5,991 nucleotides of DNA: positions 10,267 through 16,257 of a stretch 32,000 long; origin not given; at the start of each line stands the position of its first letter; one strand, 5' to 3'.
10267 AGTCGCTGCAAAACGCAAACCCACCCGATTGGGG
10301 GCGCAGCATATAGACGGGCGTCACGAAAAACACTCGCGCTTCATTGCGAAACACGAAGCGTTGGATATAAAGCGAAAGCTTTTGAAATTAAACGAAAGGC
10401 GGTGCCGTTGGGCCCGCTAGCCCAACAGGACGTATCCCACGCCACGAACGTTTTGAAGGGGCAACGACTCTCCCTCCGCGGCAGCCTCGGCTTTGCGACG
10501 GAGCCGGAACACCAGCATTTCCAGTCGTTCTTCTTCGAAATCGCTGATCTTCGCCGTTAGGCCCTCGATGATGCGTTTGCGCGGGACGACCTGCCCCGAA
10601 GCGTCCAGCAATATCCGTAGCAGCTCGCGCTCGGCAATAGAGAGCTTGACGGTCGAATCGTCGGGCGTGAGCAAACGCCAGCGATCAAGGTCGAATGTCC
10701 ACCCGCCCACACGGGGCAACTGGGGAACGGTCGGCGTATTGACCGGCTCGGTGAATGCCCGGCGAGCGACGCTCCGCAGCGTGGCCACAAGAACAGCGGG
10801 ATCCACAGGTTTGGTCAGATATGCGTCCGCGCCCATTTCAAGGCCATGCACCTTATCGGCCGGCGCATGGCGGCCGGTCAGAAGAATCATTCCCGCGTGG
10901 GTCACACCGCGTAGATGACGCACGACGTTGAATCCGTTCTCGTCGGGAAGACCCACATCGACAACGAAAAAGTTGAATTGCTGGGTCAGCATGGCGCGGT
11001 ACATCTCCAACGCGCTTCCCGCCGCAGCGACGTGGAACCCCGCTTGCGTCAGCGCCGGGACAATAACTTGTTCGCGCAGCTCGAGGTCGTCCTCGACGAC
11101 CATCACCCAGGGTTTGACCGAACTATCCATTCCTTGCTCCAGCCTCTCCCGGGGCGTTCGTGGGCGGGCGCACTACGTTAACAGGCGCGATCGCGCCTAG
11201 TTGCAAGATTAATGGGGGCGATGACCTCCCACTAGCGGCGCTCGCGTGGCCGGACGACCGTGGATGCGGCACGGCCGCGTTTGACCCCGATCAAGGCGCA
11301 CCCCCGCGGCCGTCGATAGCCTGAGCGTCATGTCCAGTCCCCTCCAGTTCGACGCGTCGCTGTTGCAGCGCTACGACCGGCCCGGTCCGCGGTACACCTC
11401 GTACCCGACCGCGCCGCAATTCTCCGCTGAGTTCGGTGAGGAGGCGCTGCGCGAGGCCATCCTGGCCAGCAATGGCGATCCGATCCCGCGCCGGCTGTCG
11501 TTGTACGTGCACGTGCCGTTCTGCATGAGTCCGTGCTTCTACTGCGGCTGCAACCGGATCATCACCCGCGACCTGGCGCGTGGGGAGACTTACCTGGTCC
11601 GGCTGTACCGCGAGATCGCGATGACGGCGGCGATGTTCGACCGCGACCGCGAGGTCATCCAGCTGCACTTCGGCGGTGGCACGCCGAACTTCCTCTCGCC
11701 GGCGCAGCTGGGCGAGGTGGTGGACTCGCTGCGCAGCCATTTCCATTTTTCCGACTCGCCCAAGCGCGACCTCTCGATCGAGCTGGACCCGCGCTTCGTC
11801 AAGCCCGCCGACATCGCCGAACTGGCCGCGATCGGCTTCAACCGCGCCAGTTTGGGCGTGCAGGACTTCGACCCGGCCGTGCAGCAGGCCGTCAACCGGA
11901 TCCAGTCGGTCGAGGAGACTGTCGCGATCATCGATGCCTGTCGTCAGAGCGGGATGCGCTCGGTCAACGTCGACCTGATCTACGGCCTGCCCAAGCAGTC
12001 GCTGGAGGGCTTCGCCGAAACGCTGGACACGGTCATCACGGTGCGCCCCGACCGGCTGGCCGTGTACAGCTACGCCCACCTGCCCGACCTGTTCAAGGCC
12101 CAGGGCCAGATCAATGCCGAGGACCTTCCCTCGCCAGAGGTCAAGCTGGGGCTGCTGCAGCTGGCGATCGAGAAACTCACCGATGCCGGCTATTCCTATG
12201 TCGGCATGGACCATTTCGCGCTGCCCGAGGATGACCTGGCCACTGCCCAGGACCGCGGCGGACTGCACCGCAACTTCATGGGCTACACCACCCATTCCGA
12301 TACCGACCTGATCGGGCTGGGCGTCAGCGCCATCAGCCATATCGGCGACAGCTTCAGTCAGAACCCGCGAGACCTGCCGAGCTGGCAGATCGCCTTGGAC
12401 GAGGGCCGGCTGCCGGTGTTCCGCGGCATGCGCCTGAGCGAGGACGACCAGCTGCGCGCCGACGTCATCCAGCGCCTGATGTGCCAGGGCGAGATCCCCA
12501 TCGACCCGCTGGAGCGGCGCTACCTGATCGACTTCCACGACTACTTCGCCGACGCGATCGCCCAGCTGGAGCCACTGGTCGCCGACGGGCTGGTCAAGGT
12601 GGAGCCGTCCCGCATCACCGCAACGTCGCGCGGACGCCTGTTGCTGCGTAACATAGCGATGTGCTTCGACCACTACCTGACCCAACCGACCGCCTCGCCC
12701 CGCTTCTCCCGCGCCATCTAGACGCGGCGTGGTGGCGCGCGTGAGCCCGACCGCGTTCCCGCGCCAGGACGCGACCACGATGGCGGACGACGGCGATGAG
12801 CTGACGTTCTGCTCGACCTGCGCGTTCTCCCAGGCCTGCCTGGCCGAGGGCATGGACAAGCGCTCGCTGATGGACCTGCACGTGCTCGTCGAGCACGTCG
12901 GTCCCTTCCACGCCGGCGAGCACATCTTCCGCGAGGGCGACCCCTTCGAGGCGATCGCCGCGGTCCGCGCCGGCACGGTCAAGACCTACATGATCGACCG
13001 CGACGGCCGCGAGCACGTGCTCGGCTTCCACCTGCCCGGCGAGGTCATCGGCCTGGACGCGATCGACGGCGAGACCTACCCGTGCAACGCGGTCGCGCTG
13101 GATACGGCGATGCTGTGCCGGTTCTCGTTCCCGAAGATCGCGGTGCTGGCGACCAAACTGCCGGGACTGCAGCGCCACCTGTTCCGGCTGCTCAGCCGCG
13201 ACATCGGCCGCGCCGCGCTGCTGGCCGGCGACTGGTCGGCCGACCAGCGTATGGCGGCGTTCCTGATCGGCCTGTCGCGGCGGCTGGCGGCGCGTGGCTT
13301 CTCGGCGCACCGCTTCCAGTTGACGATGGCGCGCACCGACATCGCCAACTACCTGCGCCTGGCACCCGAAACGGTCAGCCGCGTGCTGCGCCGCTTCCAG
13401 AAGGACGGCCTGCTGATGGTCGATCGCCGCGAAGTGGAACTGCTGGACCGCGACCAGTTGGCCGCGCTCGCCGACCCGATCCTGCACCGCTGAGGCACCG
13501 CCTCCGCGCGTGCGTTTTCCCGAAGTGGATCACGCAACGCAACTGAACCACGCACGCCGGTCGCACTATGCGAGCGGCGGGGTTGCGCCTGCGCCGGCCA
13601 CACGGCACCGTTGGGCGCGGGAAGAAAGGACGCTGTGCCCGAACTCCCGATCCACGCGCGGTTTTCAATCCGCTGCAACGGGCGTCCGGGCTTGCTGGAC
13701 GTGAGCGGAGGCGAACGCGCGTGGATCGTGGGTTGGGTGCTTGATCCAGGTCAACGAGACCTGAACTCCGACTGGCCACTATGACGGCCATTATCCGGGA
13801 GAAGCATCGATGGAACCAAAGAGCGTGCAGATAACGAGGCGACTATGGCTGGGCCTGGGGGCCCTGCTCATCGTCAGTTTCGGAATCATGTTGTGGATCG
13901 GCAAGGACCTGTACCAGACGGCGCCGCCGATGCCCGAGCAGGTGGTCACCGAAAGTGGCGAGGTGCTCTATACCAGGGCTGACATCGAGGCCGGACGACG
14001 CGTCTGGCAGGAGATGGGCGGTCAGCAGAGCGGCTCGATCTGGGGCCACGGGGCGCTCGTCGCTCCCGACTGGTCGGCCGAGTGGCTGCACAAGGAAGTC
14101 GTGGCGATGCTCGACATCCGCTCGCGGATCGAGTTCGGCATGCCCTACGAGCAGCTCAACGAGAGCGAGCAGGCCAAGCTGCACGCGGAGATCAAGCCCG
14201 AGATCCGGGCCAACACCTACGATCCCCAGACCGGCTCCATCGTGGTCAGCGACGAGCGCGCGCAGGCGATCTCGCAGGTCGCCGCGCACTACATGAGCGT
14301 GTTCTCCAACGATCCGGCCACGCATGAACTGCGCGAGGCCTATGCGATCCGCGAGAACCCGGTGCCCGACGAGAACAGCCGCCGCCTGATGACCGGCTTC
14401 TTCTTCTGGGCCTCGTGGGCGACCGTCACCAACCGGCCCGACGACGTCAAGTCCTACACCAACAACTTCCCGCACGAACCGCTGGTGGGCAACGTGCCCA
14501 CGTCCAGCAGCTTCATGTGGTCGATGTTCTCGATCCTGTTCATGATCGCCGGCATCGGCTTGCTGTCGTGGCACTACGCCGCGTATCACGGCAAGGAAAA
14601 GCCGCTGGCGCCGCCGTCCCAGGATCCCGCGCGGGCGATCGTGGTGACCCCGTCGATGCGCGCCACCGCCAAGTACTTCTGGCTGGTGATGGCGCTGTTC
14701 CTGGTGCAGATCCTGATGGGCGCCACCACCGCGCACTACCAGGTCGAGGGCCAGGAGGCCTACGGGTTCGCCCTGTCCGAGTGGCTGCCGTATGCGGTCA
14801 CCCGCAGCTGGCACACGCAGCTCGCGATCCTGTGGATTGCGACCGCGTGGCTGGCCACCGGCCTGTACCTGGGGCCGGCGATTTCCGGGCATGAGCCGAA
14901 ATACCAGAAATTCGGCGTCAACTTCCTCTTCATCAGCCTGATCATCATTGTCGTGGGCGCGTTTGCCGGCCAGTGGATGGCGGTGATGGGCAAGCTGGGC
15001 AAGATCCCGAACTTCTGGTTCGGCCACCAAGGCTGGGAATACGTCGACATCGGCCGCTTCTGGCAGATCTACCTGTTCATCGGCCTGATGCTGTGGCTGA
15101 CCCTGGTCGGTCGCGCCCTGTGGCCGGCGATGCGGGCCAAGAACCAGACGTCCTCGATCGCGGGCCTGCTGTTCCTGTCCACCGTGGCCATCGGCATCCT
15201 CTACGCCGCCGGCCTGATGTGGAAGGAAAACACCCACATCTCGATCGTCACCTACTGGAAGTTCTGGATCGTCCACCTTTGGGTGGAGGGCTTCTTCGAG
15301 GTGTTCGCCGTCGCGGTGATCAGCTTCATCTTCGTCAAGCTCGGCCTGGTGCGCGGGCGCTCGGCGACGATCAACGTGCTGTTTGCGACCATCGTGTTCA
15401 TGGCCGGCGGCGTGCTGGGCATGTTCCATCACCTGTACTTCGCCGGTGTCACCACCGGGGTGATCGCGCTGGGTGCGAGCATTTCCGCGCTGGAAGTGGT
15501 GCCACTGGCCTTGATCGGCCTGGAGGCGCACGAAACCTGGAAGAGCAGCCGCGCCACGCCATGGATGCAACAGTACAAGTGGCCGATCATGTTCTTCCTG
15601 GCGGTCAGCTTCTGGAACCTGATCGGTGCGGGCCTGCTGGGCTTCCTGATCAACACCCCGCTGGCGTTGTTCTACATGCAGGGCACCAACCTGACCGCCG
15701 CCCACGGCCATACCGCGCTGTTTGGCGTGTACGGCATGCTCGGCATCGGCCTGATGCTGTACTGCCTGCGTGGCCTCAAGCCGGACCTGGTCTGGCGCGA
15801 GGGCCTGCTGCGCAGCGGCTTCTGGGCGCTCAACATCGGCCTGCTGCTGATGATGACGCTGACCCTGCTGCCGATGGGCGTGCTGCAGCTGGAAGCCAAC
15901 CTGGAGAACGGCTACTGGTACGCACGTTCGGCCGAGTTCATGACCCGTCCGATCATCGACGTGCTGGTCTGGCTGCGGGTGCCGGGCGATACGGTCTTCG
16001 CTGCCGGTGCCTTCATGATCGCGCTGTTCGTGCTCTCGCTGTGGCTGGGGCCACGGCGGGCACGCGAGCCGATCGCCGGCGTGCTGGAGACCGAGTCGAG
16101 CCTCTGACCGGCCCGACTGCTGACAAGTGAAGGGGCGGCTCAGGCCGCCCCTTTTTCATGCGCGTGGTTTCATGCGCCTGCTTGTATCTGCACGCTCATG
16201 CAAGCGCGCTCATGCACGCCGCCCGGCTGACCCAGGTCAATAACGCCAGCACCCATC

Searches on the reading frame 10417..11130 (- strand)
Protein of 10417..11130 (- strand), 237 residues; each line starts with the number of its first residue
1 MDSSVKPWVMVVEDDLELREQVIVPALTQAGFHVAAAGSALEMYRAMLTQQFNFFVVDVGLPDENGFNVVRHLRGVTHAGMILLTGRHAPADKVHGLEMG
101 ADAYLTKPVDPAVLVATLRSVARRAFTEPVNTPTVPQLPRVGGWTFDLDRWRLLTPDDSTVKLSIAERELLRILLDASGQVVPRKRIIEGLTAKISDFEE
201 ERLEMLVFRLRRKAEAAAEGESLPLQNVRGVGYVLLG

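Call 24: search_protein_families(library=pfam, proteins=[window:10417-11130:-], max_evalue=0.001)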
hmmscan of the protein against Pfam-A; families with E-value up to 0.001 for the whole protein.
window:10417-11130:- (237 aa): 2 families
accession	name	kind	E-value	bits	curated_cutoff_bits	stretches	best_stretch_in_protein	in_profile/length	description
PF00072.30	Response_reg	-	3.9e-18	66.1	30.2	1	9-118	1-110/111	Response regulator receiver domain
PF00486.34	Trans_reg_C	-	4.5e-12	46.3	26.2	1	160-235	3-77/77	Transcriptional regulatory protein, C terminal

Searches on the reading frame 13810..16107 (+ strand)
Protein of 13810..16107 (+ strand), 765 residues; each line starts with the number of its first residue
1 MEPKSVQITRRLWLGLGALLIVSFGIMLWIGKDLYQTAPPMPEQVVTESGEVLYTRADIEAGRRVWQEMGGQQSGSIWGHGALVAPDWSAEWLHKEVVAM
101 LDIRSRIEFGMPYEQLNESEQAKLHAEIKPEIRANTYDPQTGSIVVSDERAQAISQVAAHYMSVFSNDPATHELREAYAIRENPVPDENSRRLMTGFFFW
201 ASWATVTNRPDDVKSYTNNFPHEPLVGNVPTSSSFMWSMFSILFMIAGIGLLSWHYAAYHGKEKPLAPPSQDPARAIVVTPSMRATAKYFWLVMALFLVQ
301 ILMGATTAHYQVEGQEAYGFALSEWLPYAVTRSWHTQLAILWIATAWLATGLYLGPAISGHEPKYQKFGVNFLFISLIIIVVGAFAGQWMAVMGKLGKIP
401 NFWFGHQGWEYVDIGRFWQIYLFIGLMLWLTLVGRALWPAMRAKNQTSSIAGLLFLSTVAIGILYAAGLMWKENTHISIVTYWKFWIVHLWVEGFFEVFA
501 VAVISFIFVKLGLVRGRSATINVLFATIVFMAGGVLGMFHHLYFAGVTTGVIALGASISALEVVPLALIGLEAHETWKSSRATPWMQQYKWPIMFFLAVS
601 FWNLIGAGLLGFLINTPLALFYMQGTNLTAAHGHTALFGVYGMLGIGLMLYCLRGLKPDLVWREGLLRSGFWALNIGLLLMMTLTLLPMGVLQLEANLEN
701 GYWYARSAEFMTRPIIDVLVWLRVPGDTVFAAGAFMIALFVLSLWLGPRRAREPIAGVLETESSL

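Call 7: search_protein_families(library=pfam, proteins=[window:13810-16107:+], max_evalue=0.01)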
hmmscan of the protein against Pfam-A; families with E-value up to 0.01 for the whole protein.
window:13810-16107:+ (765 aa): 2 families
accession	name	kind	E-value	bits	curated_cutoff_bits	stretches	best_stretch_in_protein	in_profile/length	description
PF22085.1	NorB_cytochrome_c-like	-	1.4e-70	237.8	29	1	42-222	1-181/181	Nitric oxide reductase subunit B, cytochrome c-like domain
PF00115.25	COX1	-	4.6e-57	194.3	34.8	1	285-728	2-435/436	Cytochrome C and Quinol oxidase polypeptide I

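Call 8: search_protein_families(library=ncbifam, proteins=[window:13810-16107:+], max_evalue=0.01)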
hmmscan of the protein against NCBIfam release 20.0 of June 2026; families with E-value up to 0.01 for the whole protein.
window:13810-16107:+ (765 aa): 0 families
